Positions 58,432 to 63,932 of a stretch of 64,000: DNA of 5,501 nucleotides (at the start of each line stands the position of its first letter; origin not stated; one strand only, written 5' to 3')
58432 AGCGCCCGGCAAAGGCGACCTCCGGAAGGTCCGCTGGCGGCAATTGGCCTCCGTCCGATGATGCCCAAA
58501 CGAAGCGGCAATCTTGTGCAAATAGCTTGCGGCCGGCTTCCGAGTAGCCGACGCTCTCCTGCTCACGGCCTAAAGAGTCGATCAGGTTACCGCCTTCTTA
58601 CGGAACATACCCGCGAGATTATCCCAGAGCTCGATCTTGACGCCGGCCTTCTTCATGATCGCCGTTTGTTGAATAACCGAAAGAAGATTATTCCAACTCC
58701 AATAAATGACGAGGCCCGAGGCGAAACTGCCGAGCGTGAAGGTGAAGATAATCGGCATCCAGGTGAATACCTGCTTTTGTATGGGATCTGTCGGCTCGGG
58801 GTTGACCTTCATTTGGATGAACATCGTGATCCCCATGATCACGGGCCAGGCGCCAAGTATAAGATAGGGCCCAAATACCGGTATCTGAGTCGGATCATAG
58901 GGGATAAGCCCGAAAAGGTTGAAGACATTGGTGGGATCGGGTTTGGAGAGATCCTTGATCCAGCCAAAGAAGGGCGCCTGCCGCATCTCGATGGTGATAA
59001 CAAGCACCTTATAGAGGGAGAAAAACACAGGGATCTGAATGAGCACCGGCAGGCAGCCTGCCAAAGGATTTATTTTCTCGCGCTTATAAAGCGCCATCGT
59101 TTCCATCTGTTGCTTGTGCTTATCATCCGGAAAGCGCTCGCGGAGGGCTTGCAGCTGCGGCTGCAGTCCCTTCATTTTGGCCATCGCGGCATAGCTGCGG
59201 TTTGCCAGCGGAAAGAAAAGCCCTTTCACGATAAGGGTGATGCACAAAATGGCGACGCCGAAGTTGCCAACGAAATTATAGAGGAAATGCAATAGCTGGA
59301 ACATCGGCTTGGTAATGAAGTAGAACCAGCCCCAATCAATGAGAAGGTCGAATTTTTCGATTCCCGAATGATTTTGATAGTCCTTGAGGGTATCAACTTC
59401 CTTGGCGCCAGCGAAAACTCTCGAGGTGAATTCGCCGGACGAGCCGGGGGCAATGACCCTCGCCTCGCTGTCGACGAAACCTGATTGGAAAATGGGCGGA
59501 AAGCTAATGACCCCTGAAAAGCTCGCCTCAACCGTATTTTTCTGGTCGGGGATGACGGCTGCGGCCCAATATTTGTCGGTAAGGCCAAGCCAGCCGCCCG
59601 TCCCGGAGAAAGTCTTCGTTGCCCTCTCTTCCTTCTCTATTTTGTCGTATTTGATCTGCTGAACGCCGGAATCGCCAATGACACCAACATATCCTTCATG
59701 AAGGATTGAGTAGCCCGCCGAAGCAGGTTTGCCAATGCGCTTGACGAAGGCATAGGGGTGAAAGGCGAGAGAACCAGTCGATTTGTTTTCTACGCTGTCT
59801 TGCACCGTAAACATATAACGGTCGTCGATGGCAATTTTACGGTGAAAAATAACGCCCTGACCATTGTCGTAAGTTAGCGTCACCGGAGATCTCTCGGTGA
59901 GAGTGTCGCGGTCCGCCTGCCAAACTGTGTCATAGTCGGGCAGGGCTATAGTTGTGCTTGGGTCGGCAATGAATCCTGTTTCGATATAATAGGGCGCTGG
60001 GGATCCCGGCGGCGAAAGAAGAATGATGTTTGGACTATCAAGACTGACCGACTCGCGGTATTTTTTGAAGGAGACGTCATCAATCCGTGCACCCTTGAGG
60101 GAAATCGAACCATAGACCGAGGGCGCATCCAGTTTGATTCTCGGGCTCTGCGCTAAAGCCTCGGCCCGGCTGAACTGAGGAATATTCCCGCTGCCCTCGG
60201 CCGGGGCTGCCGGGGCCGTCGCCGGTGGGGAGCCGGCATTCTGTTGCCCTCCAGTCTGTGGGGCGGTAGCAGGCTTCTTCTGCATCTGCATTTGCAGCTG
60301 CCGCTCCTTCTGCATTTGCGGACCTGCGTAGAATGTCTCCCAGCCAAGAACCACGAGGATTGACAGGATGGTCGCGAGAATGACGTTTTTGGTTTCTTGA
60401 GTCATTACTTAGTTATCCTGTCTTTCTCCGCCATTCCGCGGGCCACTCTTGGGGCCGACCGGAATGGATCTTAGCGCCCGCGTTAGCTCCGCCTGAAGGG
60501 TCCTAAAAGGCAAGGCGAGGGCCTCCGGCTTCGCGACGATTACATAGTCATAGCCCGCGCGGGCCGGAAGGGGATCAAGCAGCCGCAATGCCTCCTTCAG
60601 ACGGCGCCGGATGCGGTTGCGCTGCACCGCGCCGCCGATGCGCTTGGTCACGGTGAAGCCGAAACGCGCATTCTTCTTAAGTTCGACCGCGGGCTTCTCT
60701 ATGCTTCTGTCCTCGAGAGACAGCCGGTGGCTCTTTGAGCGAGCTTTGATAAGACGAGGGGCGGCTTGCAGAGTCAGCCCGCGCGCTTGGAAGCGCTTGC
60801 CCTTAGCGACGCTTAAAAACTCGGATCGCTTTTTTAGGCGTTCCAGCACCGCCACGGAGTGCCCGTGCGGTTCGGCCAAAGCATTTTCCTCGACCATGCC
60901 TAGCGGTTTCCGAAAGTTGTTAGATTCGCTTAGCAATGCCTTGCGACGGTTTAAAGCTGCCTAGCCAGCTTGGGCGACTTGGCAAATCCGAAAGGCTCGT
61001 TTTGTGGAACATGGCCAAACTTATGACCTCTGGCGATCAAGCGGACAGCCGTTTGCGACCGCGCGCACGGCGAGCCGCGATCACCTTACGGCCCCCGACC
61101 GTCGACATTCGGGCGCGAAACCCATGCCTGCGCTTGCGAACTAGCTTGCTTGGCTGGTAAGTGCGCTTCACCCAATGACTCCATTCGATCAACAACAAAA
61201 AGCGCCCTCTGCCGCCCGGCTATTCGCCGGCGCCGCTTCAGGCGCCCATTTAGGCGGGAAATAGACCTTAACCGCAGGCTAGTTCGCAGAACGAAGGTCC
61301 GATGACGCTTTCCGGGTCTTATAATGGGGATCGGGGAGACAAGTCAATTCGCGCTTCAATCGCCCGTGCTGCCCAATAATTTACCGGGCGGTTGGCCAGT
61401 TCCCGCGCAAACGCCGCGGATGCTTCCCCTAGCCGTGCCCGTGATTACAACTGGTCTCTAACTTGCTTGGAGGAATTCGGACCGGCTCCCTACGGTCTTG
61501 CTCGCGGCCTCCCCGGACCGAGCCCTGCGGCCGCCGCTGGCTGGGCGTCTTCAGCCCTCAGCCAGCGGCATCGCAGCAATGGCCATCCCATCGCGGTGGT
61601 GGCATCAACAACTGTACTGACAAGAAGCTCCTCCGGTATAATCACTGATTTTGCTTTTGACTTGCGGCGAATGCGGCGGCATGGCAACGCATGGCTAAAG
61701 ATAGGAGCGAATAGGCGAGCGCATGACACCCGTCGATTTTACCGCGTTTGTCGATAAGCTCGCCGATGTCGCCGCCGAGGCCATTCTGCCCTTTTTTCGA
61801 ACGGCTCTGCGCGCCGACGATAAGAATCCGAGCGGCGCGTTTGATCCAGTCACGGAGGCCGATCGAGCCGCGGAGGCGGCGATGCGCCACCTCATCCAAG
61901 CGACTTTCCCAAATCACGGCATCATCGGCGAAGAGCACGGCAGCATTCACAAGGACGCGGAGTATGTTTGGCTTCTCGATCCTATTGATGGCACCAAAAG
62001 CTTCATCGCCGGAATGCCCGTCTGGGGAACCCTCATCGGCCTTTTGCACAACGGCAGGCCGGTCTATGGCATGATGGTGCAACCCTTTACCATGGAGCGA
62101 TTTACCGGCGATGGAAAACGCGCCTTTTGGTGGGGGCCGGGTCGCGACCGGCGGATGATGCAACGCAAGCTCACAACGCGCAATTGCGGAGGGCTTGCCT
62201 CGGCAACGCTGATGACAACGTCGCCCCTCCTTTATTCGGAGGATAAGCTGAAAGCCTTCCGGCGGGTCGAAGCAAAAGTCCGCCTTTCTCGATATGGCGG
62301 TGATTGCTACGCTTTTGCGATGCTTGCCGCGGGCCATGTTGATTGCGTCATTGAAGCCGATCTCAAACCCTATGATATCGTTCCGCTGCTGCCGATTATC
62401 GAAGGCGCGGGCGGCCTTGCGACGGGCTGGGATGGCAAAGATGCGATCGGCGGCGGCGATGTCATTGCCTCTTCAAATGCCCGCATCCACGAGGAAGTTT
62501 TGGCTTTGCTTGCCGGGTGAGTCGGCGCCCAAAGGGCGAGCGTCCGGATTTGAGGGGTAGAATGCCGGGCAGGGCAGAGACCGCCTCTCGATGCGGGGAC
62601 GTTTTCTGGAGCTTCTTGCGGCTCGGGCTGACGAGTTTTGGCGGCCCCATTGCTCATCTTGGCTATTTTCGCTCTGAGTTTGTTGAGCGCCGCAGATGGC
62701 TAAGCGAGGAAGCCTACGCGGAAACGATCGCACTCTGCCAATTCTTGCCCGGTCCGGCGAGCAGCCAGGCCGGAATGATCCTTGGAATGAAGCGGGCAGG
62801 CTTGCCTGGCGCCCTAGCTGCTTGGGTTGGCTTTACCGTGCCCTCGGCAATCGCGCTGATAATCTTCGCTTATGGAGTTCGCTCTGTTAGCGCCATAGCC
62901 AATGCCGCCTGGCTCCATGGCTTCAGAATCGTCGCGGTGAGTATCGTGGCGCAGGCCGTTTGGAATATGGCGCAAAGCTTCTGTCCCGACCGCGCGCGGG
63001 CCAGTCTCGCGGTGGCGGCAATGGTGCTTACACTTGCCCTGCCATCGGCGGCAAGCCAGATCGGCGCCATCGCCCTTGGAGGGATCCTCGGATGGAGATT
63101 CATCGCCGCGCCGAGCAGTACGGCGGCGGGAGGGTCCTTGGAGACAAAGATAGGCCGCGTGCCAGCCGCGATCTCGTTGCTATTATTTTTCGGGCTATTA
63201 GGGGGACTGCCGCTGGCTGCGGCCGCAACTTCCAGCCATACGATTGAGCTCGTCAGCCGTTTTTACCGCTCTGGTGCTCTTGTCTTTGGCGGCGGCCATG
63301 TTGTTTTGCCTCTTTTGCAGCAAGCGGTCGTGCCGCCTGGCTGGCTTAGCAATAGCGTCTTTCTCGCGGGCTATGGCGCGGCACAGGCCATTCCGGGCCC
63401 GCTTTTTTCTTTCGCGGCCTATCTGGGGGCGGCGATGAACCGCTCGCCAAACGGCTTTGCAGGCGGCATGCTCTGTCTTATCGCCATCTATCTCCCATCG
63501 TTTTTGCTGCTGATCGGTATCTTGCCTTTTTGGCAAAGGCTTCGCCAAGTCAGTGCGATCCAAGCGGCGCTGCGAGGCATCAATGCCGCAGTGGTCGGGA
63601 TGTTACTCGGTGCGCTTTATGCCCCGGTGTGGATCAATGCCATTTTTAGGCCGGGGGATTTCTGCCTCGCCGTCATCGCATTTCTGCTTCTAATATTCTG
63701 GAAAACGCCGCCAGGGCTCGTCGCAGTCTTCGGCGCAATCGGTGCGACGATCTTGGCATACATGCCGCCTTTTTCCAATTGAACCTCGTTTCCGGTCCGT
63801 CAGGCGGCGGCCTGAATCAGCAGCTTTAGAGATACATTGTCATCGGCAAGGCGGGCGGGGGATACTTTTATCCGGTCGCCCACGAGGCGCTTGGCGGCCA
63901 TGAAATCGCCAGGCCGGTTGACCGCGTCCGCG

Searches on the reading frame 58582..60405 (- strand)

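Call 61: search_protein_families(library=pfam, proteins=[window:58582-60405:-], max_evalue=0.00001)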
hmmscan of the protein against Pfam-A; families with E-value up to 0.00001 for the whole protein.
window:58582-60405:- (607 aa): 2 families
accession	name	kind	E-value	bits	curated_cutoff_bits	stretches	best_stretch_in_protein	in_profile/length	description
PF14849.12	YidC_periplas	-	3.4e-77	260.6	24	1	89-371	1-283/283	YidC periplasmic domain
PF02096.25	60KD_IMP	-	1.3e-57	194.7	35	1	382-585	1-163/163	60Kd inner membrane protein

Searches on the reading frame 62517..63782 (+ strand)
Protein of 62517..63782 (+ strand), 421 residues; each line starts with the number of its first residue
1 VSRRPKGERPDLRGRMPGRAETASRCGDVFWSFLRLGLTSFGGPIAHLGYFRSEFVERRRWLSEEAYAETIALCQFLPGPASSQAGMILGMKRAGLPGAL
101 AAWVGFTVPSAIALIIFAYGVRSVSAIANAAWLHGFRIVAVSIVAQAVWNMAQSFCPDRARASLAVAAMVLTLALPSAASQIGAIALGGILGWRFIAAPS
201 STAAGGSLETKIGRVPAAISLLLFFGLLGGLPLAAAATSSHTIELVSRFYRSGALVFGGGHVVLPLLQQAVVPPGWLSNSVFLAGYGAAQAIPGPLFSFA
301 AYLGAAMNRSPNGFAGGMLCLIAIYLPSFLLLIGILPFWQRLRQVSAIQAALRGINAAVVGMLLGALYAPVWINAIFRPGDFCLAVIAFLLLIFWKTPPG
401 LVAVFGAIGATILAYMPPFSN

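Call 61: search_protein_families(library=pfam, proteins=[window:62517-63782:+], max_evalue=0.00001)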
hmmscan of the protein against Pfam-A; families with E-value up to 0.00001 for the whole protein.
window:62517-63782:+ (421 aa): 1 family
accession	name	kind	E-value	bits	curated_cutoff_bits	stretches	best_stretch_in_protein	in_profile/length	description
PF02417.20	Chromate_transp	-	8.1e-76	254.1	28.6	2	28-193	2-166/166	Chromate transporter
